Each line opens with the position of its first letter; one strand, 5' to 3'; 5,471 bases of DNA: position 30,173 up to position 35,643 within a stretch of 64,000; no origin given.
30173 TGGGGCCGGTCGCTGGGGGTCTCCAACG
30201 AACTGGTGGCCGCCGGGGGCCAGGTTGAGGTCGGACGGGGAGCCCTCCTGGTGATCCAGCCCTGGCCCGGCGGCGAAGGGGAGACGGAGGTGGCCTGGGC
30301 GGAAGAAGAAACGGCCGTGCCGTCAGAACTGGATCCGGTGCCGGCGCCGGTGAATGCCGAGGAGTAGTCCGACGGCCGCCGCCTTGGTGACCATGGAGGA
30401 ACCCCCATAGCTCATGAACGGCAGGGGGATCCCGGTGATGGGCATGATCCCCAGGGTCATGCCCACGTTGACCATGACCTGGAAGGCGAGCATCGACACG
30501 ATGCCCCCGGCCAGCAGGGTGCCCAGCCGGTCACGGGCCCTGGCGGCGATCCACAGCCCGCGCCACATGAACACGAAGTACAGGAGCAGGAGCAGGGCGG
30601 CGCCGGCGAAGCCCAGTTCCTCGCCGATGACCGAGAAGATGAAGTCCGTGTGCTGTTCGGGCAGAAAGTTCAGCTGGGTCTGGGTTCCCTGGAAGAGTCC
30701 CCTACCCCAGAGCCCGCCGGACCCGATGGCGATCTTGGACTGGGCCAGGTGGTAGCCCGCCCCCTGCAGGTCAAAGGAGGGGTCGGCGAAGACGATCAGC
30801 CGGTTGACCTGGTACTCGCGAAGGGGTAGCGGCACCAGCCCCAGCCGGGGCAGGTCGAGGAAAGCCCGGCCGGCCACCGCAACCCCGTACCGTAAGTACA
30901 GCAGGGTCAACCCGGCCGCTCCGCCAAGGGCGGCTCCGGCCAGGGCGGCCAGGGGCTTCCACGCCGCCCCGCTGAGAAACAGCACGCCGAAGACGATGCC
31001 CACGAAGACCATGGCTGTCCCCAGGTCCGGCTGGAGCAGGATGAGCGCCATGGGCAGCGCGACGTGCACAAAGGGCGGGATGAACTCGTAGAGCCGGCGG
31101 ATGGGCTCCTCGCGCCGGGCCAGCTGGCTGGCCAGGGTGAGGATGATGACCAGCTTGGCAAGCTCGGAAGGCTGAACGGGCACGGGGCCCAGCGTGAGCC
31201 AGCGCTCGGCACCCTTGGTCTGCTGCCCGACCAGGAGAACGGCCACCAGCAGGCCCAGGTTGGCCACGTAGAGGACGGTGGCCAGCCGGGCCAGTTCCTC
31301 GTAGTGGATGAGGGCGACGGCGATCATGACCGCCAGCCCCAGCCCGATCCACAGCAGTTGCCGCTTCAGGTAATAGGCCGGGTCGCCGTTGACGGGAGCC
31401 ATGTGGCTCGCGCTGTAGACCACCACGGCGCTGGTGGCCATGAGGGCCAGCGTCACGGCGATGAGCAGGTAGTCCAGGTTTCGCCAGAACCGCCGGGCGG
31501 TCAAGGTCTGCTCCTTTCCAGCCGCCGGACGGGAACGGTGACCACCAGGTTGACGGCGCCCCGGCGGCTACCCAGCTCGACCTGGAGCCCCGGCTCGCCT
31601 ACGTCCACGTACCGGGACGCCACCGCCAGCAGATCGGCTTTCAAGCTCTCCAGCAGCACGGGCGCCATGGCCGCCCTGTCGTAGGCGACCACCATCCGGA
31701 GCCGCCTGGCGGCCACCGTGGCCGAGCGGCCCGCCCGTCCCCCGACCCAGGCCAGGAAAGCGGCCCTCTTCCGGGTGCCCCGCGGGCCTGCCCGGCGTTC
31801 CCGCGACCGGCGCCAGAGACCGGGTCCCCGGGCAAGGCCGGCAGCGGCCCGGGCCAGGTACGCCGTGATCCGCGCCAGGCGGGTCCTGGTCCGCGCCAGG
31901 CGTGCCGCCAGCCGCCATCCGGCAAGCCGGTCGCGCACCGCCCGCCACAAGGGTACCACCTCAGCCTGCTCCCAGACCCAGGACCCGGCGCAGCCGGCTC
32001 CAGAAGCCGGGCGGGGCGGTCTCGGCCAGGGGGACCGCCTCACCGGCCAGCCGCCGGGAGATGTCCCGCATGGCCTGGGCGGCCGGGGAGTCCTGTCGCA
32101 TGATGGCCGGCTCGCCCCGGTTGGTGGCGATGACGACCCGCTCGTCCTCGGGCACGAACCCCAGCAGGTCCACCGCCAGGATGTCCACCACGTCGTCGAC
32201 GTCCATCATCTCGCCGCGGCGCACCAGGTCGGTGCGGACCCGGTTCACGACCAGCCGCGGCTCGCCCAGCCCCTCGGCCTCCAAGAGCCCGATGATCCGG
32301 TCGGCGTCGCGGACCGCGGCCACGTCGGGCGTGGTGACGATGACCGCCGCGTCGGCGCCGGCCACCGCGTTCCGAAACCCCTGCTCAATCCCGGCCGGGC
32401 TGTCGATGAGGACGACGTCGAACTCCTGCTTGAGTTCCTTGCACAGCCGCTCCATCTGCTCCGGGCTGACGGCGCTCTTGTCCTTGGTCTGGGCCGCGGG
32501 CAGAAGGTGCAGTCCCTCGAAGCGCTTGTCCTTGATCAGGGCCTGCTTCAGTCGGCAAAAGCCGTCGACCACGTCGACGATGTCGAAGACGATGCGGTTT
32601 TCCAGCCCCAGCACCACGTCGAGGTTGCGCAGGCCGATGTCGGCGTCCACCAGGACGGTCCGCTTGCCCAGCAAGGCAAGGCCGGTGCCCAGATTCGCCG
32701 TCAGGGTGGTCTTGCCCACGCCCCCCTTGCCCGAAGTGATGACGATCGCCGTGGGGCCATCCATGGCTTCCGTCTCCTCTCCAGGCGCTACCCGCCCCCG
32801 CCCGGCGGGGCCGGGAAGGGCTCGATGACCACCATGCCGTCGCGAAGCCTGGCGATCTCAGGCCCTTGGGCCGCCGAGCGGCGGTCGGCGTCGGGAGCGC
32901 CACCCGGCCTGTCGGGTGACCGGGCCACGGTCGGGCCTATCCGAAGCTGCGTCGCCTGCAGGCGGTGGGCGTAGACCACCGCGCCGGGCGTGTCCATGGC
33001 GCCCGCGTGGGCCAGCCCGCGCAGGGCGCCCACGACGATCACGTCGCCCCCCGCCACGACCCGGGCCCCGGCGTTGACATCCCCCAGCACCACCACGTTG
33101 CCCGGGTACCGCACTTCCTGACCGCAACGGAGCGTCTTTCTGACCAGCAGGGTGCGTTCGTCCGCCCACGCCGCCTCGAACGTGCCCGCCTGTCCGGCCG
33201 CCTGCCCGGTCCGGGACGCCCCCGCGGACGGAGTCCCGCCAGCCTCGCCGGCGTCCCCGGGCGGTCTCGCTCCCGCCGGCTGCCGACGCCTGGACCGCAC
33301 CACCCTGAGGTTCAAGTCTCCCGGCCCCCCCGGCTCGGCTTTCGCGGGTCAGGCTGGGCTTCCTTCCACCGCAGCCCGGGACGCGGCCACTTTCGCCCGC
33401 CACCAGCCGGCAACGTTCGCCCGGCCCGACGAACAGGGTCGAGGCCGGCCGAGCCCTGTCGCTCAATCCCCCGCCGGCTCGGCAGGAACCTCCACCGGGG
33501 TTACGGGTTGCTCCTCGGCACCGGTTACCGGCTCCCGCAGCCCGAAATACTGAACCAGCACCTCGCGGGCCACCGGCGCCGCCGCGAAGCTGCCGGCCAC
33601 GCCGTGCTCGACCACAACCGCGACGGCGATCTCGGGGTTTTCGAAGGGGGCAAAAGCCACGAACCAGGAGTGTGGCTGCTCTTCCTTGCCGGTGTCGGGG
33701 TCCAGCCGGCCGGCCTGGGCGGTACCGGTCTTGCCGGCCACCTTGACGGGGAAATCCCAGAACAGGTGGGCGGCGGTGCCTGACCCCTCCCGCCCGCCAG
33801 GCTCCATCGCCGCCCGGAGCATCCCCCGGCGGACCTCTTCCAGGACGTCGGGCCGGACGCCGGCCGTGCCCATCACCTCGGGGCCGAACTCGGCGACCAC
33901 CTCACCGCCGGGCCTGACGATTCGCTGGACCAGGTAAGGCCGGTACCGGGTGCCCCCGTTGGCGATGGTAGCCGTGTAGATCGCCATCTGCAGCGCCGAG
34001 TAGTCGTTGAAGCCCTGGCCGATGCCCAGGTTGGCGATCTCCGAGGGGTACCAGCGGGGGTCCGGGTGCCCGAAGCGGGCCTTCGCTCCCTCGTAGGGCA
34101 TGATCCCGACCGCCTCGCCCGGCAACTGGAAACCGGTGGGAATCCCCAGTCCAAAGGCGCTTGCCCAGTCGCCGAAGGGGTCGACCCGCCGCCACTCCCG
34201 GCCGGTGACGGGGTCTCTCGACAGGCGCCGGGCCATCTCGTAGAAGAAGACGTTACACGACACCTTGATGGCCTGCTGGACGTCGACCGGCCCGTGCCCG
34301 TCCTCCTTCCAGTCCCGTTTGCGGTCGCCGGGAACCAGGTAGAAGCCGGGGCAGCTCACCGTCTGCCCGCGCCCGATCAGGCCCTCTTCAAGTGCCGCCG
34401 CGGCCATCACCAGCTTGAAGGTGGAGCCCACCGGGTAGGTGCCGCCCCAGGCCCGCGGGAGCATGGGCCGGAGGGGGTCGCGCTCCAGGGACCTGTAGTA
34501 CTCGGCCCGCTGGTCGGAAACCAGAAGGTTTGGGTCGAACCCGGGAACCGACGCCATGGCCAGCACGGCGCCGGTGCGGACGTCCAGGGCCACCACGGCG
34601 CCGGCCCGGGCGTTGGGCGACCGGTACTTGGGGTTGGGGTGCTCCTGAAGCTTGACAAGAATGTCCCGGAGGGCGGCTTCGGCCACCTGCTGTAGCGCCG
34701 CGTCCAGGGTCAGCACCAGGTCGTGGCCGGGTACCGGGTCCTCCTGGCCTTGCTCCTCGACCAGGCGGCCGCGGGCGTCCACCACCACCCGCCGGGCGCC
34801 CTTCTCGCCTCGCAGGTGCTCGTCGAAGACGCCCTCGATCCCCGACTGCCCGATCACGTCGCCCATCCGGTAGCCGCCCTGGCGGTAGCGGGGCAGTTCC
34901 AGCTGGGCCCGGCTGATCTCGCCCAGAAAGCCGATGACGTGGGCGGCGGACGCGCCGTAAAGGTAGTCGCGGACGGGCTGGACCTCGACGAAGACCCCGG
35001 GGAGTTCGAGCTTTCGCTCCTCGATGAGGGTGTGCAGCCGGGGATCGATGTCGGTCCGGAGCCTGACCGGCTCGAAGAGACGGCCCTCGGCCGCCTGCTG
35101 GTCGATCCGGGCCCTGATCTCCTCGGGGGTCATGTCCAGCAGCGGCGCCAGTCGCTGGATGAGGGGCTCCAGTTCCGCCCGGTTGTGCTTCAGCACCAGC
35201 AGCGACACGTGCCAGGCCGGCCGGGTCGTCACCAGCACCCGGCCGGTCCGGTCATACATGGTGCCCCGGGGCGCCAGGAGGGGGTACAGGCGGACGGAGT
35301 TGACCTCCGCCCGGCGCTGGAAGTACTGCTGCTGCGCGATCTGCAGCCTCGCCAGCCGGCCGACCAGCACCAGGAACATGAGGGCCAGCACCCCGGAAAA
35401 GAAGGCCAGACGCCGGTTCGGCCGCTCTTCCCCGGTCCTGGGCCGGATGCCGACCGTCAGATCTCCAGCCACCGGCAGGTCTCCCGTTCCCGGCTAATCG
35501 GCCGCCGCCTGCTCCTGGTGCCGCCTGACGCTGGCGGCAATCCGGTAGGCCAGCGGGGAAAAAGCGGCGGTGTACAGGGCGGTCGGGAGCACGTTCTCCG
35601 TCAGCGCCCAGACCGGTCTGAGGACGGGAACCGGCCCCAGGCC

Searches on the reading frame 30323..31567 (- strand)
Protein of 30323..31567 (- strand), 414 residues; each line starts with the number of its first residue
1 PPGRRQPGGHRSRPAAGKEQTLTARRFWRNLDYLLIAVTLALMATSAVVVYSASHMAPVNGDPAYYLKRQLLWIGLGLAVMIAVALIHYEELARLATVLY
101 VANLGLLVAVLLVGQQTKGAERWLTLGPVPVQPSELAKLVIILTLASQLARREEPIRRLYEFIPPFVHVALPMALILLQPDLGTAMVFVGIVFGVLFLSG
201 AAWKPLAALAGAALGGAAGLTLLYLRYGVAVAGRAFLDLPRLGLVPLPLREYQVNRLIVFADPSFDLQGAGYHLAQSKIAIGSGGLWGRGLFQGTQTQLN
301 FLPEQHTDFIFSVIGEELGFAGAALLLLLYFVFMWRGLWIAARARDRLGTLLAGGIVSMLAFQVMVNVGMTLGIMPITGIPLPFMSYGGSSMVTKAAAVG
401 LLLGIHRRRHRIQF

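Call 46: search_protein_families(library=pfam, proteins=[window:30323-31567:-])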
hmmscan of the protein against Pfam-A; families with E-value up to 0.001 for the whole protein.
window:30323-31567:- (414 aa): 1 family
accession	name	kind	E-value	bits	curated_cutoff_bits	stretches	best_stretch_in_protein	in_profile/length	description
PF01098.24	FTSW_RODA_SPOVE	-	2.7e-107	359.3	26.4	1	34-409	3-354/356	Cell cycle protein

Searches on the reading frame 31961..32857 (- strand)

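Call 46: search_protein_families(library=pfam, proteins=[window:31961-32857:-])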
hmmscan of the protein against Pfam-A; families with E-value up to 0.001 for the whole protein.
window:31961-32857:- (298 aa): 9 families
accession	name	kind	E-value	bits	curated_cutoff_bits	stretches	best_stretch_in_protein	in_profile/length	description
PF01656.29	CbiA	-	2.2e-22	79.8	25.4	1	38-250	1-124/125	CobQ/CobB/MinD/ParA nucleotide binding domain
PF13614.12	AAA_31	-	1e-17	65.1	27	1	37-189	3-161/177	AAA domain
PF10609.15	ParA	-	1.8e-17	64.1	27.1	1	37-270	5-245/246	NUBPL iron-transfer P-loop NTPase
PF06564.18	CBP_BcsQ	-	2.2e-11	44.2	21.3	1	38-181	4-151/234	Cellulose biosynthesis protein BcsQ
PF09140.17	MipZ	-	3e-08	33.7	20.7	1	37-172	2-126/262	ATPase MipZ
PF02374.21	ArsA_ATPase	-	1.3e-07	31.6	24.3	1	38-73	3-38/305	Anion-transporting ATPase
PF00142.24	Fer4_NifH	-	1.2e-06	28.6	25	0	41-74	5-38/271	4Fe-4S iron sulfur cluster binding proteins, NifH/frxC family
PF13481.12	AAA_25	-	3.9e-05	23.8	27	1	38-160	35-158/195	AAA domain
PF13479.12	AAA_24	-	0.00038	20.8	27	1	42-154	8-73/195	AAA domain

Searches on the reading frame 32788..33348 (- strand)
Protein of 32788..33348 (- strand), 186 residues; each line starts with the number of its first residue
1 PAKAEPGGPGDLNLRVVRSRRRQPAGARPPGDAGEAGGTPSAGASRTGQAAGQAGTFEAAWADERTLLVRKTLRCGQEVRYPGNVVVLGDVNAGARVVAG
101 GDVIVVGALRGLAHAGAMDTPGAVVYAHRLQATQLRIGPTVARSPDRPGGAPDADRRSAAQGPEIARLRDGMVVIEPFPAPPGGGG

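Call 46: search_protein_families(library=pfam, proteins=[window:32788-33348:-])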
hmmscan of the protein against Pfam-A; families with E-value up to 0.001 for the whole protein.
window:32788-33348:- (186 aa): 2 families
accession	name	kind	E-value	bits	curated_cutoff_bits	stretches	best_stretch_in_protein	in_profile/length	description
PF03775.22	MinC_C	-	1.1e-27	96.4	33.2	1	69-169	2-95/102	Septum formation inhibitor MinC, C-terminal domain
PF03961.19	FapA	-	0.00081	19.5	31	0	79-108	16-45/272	Flagellar Assembly Protein A beta solenoid domain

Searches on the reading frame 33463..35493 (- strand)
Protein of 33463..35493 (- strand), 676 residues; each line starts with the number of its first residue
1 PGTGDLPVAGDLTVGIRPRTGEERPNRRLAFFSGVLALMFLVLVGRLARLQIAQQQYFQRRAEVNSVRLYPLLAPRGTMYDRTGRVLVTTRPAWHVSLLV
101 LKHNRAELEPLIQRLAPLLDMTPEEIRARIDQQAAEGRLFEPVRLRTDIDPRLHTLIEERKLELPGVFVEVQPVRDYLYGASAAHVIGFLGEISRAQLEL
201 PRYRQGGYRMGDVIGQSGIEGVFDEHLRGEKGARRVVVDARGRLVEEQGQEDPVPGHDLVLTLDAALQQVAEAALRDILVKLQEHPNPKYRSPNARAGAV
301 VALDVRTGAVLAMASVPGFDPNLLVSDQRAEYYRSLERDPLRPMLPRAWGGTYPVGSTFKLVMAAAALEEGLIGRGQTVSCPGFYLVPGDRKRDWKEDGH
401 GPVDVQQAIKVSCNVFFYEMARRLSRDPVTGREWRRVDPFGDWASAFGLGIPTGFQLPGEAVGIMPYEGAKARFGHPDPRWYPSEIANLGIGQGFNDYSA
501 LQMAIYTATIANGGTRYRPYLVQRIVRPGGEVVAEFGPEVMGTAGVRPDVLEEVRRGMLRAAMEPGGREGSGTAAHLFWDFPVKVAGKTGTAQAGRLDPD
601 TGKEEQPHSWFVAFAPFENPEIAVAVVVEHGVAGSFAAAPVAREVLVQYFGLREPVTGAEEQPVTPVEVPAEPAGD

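Call 46: search_protein_families(library=pfam, proteins=[window:33463-35493:-])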
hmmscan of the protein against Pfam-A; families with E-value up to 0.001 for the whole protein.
window:33463-35493:- (676 aa): 2 families
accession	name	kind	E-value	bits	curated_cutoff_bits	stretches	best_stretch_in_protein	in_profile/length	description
PF00905.27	Transpeptidase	-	6e-63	213.3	22.1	1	298-646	1-298/299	Penicillin binding protein transpeptidase domain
PF03717.20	PBP_dimer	-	1.9e-41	142.9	24.4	1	74-248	4-179/180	Penicillin-binding Protein dimerisation domain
